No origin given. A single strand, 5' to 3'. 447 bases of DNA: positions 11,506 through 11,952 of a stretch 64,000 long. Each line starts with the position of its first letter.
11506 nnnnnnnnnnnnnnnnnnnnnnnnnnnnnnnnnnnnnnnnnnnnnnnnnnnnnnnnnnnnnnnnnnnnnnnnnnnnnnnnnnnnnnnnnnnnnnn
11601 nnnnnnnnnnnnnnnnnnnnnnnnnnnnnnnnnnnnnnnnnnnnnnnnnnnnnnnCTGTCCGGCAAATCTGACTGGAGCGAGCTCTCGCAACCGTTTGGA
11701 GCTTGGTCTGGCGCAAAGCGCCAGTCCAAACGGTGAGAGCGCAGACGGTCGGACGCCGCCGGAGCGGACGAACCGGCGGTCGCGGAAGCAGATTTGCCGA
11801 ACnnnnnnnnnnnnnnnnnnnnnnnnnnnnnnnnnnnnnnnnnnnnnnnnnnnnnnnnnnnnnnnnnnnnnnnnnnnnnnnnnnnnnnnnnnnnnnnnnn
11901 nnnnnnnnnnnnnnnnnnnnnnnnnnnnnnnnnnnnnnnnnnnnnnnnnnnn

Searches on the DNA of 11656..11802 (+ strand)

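Call 49: build_rna_model(alignment_id=A2, structure=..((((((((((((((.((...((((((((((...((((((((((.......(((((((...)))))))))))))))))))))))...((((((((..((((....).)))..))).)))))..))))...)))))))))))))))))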
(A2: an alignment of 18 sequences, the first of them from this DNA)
Model R1 built from alignment A2 (18 sequences, 147 columns); structure: as given.
model positions 147; base pairs 55; branch points 1; effective number of sequences 0.58; information 0.591 bits per position. Calibrated on 0.2 Mb of random sequence (short: E-values are rough).
structure used (alignment columns):
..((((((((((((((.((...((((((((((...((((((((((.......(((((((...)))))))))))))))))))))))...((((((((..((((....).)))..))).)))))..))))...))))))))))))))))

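Call 50: search_with_rna_model(model_id=R1, sources=[window, L007, L008, L011, L012, L013, L014, L016, L018, L019, L021, L022, L023, L024, L025, L027, L029, L030, L033, L034, L035, L038, L028, L015, L017, L020, L026, L031, L032, L036, L037, L039], max_evalue=1)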
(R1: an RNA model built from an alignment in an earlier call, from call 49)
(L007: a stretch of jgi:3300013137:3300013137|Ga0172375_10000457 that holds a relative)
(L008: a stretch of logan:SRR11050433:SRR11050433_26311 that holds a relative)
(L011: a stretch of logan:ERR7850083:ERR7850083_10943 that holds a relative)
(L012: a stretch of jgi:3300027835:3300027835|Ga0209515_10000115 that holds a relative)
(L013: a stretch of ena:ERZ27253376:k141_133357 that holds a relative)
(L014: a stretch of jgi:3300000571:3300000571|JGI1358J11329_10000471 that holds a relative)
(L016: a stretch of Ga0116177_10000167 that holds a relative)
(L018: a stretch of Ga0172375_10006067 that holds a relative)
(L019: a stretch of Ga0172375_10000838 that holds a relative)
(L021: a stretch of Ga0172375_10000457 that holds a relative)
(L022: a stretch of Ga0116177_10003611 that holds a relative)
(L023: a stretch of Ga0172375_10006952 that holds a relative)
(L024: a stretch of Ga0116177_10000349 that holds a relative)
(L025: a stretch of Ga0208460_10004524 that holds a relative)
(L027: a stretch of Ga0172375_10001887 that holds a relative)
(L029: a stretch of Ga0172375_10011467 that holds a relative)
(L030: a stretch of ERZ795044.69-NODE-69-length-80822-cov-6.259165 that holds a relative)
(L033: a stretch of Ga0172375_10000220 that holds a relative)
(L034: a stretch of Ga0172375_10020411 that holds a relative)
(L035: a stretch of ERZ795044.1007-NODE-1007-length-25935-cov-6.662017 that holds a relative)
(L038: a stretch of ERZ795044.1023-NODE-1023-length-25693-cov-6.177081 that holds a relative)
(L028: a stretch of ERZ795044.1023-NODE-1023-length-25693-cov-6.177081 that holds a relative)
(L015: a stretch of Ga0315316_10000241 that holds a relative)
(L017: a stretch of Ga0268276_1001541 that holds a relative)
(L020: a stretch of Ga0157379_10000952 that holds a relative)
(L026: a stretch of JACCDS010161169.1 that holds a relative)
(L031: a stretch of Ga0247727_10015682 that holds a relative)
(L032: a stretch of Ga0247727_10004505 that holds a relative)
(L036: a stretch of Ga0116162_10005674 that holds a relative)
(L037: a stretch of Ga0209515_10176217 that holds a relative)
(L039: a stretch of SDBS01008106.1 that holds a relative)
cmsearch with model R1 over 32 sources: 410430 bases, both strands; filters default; matches with E-value up to 1: 36.
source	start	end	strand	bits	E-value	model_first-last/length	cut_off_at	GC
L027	4018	4164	-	177.7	3e-47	1-147/147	no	0.65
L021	12355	12501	-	177.2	4.2e-47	1-147/147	no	0.63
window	11656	11802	+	173.5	4.5e-46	1-147/147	no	0.65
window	39396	39542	+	173.4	5e-46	1-147/147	no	0.6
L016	8617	8763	+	172.6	8.1e-46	1-147/147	no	0.65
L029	5141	5287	+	171.8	1.4e-45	1-147/147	no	0.63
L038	3405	3551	-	169.9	4.8e-45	1-147/147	no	0.64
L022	418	564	-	167.5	2.3e-44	1-147/147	no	0.64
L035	1065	1211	-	167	3.2e-44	1-147/147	no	0.61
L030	984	1130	+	166.9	3.4e-44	1-147/147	no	0.65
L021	10343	10489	+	165.6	7.8e-44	1-147/147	no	0.67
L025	4852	4998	-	162.2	7.3e-43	1-147/147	no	0.66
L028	1238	1384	-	162.2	7.3e-43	1-147/147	no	0.66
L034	111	257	-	157.7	1.3e-41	1-147/147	no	0.64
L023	7419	7614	-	134.4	5.3e-35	1-147/147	no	0.6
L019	10889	11019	-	75.8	2.1e-18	1-147/147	no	0.58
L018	6228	6349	+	74.7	4.5e-18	1-147/147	no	0.61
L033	5889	6038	+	73.1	1.2e-17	1-147/147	no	0.57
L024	7222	7335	+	72.4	2e-17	1-147/147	no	0.62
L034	109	255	+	23.8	0.0011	1-147/147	no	0.63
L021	12353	12499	+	23.6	0.0013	1-147/147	no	0.63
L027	4016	4162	+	22.7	0.0023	1-147/147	no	0.65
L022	416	562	+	21.1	0.0065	1-147/147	no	0.65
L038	3403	3549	+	19.8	0.015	1-147/147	no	0.63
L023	7417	7612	+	19.4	0.02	1-147/147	no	0.6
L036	6383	6499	+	18.8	0.03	1-147/147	no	0.71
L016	8619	8765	-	18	0.051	1-147/147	no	0.65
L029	5143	5289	-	18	0.051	1-147/147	no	0.63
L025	4850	4996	+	17.4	0.073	1-147/147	no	0.65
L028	1236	1382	+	17.4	0.073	1-147/147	no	0.65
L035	1063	1209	+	16.9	0.1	1-147/147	no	0.6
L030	986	1084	-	15.7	0.23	1-147/147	no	0.64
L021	10345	10491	-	15.3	0.28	1-147/147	no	0.66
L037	373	528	-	13.9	0.74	1-147/147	no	0.71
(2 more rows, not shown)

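Call 81: search_with_rna_model(model_id=R1, sources=[L042, L043, L044, L045, L046, L040, L041], max_evalue=1)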
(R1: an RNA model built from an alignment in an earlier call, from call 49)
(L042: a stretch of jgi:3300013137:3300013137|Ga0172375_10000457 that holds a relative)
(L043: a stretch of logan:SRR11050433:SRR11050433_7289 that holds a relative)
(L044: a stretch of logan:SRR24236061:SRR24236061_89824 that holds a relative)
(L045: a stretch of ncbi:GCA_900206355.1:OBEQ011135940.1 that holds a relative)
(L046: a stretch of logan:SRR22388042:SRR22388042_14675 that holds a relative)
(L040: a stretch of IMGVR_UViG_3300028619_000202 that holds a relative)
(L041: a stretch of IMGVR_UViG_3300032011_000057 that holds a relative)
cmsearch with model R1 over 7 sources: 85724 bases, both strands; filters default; matches with E-value up to 1: 0.
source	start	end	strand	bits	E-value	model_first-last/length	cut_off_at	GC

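Call 96: search_with_rna_model(model_id=R1, source=L047, max_evalue=1, show_alignments=2)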
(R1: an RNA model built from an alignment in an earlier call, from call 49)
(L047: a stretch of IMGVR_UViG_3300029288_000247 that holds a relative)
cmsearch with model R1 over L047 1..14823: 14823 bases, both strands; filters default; matches with E-value up to 1: 0.
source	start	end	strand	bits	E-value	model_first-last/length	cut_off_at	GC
